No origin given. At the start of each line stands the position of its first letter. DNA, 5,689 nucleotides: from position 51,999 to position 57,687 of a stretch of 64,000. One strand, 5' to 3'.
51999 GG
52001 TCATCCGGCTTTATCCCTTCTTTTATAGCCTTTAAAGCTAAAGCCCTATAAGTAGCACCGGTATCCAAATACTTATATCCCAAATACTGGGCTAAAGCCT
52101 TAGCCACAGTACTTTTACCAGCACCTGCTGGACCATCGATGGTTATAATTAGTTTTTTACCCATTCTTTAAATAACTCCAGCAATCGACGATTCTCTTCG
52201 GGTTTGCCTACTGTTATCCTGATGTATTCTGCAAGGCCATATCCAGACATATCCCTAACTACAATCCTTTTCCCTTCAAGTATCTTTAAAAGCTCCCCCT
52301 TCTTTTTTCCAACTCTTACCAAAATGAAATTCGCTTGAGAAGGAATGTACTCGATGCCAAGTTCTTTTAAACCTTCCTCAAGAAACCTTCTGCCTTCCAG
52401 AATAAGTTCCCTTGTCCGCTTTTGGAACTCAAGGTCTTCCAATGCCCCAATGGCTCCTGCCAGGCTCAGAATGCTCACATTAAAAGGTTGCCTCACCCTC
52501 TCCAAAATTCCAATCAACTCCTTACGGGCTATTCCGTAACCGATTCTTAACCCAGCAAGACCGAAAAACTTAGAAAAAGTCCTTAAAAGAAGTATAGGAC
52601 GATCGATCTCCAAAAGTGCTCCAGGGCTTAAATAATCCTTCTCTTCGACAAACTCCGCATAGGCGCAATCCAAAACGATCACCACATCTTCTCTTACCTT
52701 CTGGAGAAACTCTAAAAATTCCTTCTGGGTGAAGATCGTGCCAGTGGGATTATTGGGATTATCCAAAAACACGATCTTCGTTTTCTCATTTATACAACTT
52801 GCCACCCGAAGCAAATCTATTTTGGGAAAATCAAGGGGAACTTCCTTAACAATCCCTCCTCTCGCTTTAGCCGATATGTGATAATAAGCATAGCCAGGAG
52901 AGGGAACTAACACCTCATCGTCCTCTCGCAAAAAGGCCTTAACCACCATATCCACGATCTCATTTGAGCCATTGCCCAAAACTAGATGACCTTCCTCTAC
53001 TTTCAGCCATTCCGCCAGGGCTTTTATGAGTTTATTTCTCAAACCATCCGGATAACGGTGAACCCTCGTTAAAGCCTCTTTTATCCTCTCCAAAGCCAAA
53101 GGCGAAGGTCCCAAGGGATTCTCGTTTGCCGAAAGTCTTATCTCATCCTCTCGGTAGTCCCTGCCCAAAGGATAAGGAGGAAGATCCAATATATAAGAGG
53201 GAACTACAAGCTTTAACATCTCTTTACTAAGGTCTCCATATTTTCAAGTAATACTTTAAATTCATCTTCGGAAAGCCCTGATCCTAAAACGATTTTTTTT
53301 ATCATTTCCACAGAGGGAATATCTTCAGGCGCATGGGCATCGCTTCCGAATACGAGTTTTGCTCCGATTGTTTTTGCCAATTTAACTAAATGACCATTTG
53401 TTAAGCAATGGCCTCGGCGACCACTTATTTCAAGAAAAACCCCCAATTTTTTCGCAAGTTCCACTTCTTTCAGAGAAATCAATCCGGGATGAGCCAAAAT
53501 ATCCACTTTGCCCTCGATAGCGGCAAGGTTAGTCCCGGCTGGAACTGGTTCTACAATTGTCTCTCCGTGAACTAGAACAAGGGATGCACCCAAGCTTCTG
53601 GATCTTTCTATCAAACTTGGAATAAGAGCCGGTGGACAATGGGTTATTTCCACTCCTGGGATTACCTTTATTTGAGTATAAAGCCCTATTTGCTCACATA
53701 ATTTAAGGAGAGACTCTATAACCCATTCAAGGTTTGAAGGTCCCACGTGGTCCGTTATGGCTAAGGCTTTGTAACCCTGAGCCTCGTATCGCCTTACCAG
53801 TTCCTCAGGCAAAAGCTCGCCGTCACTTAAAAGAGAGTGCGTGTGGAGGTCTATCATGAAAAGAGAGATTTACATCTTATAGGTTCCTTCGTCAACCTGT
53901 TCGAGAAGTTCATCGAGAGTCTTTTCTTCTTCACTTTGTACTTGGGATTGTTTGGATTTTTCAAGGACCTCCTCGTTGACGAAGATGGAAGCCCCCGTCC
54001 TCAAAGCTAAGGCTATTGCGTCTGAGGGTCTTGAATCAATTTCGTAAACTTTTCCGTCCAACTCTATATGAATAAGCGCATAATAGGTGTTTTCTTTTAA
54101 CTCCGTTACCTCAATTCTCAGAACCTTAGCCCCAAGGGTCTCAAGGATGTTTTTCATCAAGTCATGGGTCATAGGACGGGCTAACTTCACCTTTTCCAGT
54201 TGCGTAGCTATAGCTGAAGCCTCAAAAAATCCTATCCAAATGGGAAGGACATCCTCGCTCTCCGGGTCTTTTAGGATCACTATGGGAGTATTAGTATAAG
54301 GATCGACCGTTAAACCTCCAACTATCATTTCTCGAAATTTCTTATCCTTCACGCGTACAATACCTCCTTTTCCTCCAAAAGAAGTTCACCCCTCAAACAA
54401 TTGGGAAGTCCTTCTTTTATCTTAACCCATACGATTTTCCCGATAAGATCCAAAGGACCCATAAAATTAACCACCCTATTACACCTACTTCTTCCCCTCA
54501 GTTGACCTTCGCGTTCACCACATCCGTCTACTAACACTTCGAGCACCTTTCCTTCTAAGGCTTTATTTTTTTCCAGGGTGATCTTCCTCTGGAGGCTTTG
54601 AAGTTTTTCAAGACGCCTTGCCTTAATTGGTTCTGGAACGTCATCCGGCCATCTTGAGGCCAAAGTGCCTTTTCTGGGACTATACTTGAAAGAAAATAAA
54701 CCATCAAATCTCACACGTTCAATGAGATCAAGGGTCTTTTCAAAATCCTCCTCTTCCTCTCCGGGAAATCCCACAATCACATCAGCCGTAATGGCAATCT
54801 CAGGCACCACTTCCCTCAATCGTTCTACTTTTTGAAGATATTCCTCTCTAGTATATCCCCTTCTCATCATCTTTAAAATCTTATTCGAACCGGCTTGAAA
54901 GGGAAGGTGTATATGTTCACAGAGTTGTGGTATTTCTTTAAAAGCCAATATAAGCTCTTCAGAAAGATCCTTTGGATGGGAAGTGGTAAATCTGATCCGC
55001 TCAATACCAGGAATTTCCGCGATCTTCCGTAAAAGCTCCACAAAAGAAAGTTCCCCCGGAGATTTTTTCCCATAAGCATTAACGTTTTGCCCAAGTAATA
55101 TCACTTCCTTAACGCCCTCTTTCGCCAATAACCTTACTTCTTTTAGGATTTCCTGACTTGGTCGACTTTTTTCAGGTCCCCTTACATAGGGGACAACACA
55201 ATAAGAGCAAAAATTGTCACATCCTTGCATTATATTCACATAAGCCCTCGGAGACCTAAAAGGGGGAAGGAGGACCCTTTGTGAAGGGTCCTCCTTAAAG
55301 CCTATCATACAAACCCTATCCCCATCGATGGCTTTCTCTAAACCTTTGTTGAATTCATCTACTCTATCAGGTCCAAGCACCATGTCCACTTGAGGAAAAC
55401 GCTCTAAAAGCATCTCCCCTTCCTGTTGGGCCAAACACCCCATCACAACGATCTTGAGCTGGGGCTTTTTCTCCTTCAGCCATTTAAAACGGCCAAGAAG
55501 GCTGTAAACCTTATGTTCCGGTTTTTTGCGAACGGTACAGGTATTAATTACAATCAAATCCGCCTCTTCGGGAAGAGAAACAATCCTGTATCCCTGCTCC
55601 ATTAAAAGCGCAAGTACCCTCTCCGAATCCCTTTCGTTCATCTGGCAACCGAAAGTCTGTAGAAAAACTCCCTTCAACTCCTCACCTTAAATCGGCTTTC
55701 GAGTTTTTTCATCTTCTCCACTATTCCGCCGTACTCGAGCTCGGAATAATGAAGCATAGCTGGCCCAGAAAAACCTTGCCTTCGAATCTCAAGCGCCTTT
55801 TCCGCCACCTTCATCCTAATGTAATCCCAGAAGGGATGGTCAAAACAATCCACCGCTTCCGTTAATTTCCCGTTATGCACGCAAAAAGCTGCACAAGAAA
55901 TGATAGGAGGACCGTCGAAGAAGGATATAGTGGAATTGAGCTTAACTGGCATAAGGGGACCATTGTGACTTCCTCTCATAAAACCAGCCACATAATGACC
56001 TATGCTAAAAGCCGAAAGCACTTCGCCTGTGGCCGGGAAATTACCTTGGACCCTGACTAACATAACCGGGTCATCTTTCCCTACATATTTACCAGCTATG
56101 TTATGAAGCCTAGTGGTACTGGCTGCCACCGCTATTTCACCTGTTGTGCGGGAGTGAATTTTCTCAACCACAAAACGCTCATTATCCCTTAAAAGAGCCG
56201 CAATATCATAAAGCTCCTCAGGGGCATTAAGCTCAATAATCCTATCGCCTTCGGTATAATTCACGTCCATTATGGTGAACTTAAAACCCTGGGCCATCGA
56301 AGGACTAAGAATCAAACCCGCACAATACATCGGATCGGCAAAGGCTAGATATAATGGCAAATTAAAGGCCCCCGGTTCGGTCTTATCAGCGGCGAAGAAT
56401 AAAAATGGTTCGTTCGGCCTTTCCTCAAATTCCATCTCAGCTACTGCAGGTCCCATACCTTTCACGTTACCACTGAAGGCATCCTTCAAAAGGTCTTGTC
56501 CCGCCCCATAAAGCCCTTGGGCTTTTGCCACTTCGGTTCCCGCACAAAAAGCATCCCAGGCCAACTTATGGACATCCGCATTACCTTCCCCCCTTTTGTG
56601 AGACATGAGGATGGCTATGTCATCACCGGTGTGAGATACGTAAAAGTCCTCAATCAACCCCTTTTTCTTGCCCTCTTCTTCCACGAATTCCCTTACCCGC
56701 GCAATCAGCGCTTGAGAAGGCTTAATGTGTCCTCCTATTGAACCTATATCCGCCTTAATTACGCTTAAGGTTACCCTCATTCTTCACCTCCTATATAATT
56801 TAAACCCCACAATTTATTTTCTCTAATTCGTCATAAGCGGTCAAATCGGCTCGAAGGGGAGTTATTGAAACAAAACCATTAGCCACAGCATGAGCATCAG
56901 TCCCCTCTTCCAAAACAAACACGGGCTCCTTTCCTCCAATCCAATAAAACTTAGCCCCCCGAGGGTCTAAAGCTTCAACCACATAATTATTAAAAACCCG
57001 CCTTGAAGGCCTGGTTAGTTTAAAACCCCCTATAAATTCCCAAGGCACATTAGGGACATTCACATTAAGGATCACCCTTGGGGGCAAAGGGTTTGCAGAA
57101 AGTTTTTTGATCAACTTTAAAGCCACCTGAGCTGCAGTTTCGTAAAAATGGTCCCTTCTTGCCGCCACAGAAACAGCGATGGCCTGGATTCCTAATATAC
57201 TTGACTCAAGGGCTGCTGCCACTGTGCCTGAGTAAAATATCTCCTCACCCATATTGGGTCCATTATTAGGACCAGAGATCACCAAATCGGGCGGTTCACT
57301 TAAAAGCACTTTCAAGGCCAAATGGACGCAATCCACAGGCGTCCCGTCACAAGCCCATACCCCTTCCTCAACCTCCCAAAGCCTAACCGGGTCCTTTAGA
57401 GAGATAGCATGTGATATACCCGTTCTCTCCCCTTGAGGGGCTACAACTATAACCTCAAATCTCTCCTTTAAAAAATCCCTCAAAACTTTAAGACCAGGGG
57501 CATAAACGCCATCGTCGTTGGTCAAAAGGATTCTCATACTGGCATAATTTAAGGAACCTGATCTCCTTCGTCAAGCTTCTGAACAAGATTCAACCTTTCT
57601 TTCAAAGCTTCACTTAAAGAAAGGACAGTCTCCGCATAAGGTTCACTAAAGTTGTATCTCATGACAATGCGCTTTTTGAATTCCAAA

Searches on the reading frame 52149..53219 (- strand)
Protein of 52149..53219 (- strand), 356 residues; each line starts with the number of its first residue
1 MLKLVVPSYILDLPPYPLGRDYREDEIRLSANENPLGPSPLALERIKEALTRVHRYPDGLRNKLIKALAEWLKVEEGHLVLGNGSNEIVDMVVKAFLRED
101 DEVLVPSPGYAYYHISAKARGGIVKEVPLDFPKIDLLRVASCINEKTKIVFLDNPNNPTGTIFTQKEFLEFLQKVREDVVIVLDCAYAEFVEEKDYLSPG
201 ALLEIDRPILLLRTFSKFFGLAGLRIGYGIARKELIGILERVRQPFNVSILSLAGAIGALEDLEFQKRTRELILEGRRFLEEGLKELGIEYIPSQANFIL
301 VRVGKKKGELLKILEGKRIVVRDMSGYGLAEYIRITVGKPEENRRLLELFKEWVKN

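Call 6: search_protein_families(library=pfam, proteins=[window:52149-53219:-], max_evalue=0.01)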
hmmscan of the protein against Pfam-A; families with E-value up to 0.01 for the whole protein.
window:52149-53219:- (356 aa): 4 families
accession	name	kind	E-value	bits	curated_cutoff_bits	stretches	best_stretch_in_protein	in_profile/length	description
PF00155.27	Aminotran_1_2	-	7.3e-60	203.5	19.7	1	25-348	2-359/361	Aminotransferase class I and II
PF00266.25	Aminotran_5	-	2.9e-05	23.7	21.5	1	68-186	52-177/371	Aminotransferase class-V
PF06838.17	Met_gamma_lyase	-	7.5e-05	21.9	24.2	1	125-201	133-214/405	Methionine gamma-lyase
PF01053.26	Cys_Met_Meta_PP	-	0.00083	18.5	27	1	79-187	71-176/381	Cys/Met metabolism PLP-dependent enzyme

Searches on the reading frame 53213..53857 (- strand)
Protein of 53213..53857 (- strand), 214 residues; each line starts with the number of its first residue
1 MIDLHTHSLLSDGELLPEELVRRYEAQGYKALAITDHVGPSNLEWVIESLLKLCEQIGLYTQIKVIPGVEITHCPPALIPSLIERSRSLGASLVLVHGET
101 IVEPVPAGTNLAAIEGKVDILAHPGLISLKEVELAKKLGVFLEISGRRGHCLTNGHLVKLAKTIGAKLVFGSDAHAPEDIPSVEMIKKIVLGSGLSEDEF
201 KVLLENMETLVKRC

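Call 6: search_protein_families(library=pfam, proteins=[window:53213-53857:-], max_evalue=0.01)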
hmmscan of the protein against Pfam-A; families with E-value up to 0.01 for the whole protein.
window:53213-53857:- (214 aa): 1 family
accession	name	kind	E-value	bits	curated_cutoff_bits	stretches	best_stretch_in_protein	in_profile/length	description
PF02811.25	PHP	-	6.7e-10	40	26.4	1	3-74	1-66/164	PHP domain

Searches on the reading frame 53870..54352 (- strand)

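Call 6: search_protein_families(library=pfam, proteins=[window:53870-54352:-], max_evalue=0.01)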
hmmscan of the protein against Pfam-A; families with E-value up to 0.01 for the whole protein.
window:53870-54352:- (160 aa): 1 family
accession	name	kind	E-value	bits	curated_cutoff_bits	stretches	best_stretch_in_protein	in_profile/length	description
PF02577.19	BFN_dom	-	1.6e-42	144.3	27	1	25-135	1-109/112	Bifunctional nuclease domain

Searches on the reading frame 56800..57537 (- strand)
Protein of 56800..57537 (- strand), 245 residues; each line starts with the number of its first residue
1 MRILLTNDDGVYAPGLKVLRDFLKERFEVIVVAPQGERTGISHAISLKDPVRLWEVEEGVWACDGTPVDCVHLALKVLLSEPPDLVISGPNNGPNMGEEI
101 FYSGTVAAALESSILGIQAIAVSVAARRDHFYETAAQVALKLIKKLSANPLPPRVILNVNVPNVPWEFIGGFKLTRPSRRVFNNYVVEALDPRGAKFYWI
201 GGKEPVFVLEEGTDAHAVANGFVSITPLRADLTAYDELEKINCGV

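Call 6: search_protein_families(library=pfam, proteins=[window:56800-57537:-], max_evalue=0.01)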
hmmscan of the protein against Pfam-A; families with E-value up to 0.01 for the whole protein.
window:56800-57537:- (245 aa): 1 family
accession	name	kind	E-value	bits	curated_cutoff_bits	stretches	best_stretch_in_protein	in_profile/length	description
PF01975.23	SurE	-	5.9e-61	206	22.1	1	3-182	1-187/189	Survival protein SurE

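Call 11: find_encoding_contigs(protein=window:56800-57537:-, flank=10000, max_places=4)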
Protein window:56800-57537:- (245 aa): no gene with exactly this product is on record in the collection.
